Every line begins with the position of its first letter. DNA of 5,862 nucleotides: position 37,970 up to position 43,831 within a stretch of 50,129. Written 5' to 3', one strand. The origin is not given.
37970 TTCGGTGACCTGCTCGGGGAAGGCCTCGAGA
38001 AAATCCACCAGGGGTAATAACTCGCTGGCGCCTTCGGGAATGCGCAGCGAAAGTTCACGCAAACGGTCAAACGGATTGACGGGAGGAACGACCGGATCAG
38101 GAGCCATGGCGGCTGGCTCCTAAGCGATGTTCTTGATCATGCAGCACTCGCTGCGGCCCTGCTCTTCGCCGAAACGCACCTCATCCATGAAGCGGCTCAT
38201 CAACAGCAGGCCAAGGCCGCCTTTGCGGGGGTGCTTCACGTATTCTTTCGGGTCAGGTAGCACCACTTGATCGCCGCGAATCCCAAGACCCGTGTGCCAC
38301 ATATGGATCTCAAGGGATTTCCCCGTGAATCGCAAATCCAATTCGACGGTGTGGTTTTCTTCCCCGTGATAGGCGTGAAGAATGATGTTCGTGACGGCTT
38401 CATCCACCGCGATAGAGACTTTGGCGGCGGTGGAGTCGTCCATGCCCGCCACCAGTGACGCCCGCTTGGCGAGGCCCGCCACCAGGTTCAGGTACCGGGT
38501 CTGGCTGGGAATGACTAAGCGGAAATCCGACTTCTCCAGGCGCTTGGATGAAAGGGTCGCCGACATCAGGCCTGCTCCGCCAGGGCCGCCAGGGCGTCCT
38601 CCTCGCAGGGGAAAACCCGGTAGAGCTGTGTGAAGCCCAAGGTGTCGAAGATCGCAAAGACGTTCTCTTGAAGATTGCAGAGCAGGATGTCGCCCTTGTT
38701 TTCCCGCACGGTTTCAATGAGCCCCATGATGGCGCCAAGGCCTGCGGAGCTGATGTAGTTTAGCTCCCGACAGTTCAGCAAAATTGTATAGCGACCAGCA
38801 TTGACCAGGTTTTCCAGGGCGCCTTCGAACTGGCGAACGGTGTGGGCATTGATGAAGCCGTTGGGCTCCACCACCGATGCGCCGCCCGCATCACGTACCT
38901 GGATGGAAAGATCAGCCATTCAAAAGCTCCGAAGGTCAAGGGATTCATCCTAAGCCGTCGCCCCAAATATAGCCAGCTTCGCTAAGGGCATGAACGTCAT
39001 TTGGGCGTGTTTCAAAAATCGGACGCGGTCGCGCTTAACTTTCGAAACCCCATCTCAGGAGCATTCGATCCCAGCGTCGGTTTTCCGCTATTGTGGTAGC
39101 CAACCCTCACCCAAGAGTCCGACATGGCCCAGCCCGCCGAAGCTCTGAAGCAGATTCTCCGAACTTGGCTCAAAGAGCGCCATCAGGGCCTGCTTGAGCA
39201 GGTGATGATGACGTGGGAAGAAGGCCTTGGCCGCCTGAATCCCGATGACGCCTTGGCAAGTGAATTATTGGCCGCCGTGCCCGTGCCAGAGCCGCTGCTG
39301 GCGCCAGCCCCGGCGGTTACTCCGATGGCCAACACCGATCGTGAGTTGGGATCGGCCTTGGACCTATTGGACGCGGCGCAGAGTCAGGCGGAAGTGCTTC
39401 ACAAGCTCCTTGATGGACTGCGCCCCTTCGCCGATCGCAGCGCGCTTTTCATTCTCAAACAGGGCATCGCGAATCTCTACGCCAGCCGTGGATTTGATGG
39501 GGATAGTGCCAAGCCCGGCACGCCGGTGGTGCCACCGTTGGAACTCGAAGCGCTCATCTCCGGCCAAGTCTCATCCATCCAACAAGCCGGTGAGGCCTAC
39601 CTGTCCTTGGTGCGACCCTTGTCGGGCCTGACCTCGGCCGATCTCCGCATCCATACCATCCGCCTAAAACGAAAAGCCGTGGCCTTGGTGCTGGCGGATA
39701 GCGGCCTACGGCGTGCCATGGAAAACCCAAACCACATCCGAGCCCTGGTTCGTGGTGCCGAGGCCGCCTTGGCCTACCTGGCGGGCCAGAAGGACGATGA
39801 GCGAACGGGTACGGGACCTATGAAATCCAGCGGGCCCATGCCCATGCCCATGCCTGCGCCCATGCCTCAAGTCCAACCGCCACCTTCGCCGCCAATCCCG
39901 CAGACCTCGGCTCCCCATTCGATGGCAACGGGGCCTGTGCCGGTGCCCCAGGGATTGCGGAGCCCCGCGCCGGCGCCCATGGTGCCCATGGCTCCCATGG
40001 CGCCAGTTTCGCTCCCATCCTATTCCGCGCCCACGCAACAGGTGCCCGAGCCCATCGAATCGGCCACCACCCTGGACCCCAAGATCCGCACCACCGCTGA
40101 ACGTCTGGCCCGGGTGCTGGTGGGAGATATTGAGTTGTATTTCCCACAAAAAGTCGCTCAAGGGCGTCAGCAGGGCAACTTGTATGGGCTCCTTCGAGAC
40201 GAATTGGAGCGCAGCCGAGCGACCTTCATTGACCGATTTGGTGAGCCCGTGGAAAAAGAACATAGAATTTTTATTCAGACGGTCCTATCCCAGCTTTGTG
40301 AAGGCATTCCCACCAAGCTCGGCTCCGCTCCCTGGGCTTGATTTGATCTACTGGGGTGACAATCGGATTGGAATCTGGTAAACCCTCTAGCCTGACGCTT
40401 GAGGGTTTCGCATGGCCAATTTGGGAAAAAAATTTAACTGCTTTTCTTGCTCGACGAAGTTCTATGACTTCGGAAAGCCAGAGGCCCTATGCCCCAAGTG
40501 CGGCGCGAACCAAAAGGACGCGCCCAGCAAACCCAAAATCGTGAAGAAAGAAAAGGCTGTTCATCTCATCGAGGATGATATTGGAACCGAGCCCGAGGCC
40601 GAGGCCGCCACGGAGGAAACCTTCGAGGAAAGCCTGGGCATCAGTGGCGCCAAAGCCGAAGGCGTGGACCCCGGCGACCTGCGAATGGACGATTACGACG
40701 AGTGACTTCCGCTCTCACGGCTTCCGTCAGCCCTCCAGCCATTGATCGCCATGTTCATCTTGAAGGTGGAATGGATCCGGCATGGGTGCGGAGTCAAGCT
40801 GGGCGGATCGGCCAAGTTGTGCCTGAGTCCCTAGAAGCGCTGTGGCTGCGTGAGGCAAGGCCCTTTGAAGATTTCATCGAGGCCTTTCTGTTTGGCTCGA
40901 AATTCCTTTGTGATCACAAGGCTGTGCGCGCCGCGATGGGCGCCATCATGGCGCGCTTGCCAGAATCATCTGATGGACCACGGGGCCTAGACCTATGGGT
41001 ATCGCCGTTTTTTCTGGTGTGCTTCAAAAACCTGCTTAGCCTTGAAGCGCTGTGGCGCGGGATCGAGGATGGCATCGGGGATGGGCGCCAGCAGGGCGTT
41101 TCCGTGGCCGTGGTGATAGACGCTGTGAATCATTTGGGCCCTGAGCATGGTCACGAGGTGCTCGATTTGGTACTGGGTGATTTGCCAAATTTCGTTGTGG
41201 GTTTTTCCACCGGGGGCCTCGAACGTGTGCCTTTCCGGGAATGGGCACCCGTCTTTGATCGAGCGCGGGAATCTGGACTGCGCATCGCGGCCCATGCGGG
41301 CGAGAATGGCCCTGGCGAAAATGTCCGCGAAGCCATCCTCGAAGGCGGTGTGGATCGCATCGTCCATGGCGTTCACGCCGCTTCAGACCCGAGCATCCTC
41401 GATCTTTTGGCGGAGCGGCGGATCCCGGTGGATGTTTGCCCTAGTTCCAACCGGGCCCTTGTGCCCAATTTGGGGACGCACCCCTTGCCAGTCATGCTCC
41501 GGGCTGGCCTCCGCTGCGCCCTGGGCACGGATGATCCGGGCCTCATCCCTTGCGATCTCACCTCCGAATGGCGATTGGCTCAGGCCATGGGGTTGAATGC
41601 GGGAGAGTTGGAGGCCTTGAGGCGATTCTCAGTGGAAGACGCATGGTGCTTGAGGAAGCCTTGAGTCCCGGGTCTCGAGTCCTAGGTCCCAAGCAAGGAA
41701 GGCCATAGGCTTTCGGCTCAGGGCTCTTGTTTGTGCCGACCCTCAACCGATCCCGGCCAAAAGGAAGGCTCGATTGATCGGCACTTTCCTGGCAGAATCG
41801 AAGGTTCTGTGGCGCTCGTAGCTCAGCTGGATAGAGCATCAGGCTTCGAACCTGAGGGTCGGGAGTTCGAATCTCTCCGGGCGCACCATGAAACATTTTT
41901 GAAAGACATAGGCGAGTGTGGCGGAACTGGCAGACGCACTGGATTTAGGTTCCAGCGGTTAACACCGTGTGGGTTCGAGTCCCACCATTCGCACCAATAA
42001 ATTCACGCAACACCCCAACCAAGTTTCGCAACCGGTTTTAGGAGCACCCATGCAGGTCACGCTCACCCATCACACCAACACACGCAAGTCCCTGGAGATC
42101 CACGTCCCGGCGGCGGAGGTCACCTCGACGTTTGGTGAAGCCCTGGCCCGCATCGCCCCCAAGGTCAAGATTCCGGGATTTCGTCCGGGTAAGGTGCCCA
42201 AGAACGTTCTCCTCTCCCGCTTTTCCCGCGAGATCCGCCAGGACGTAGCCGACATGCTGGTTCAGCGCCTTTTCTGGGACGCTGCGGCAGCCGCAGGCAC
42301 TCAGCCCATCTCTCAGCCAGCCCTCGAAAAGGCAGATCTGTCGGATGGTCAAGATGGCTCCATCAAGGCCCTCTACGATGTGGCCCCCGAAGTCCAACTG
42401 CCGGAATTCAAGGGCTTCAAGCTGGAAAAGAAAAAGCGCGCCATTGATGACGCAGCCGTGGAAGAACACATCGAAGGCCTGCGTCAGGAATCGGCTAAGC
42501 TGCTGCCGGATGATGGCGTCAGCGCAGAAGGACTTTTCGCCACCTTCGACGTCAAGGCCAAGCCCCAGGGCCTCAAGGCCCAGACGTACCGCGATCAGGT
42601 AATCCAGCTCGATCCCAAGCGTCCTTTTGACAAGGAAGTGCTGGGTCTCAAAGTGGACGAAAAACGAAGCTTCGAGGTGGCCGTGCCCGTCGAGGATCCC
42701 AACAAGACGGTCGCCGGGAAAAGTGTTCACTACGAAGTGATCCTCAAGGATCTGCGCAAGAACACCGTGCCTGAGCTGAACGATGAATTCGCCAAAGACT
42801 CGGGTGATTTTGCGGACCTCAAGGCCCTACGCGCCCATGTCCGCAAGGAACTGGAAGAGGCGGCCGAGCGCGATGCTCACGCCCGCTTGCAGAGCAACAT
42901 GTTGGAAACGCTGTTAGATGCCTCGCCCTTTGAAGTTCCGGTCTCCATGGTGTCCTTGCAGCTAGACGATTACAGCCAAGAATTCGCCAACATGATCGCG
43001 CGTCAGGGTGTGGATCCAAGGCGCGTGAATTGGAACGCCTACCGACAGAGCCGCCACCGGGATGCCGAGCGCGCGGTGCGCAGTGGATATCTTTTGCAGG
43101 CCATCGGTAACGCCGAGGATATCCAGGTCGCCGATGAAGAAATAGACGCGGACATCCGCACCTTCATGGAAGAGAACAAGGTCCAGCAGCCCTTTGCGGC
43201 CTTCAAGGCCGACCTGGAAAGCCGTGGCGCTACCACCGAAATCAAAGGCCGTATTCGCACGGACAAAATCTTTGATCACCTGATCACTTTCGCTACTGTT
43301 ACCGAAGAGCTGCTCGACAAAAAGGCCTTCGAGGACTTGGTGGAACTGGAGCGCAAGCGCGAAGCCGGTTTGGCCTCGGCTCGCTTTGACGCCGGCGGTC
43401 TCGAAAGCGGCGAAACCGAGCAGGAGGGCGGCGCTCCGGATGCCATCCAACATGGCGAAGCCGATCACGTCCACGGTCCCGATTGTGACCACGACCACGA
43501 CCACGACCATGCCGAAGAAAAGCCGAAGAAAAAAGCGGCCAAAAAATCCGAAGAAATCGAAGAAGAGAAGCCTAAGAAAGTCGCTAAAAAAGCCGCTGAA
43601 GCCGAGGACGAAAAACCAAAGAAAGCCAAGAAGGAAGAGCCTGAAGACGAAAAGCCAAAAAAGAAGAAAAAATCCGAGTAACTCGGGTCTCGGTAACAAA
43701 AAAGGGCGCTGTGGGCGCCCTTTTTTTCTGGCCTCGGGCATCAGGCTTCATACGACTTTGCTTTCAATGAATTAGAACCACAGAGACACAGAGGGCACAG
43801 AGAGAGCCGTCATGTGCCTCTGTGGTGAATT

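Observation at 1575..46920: Dense family of 'word-arm' palindromic elements filling the intergenic gaps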

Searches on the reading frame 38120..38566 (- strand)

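Call 50: search_protein_families(library=pfam, proteins=[window:38120-38566:-], max_evalue=0.001)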
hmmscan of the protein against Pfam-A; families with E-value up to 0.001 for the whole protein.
window:38120-38566:- (148 aa): 2 families
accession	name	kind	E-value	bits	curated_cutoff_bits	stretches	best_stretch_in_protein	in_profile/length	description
PF13581.12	HATPase_c_2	-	4.2e-20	72.5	27.4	1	20-145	2-127/127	Histidine kinase-like ATPase domain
PF02518.31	HATPase_c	-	0.0001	23.1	26.4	1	51-134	7-95/111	Histidine kinase-, DNA gyrase B-, and HSP90-like ATPase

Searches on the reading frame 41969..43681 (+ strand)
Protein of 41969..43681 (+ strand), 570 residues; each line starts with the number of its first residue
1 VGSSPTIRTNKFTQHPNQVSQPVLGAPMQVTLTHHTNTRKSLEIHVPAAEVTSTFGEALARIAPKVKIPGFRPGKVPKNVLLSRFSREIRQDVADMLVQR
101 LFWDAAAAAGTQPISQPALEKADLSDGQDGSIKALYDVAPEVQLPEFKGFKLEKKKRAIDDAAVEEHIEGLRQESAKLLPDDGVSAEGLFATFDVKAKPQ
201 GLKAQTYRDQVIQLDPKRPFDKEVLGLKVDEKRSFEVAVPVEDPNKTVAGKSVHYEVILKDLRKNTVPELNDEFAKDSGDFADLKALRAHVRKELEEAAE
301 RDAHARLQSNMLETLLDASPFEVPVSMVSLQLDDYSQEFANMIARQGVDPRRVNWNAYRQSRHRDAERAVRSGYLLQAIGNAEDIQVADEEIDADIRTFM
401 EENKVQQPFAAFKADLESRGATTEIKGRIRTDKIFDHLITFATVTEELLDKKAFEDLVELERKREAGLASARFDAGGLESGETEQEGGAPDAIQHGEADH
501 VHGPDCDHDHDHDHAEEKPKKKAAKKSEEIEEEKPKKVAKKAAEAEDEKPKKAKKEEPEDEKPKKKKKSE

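Call 51: search_protein_families(library=pfam, proteins=[window:41969-43681:+], max_evalue=0.001)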
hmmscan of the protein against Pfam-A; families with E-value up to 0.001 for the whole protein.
window:41969-43681:+ (570 aa): 2 families
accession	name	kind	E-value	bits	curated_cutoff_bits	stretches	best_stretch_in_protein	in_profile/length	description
PF05697.18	Trigger_N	-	7.5e-36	124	22.2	1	28-170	1-143/144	Bacterial trigger factor protein (TF)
PF05698.19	Trigger_C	-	2.9e-22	79.9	22.7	1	284-439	2-161/162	Bacterial trigger factor protein (TF) C-terminus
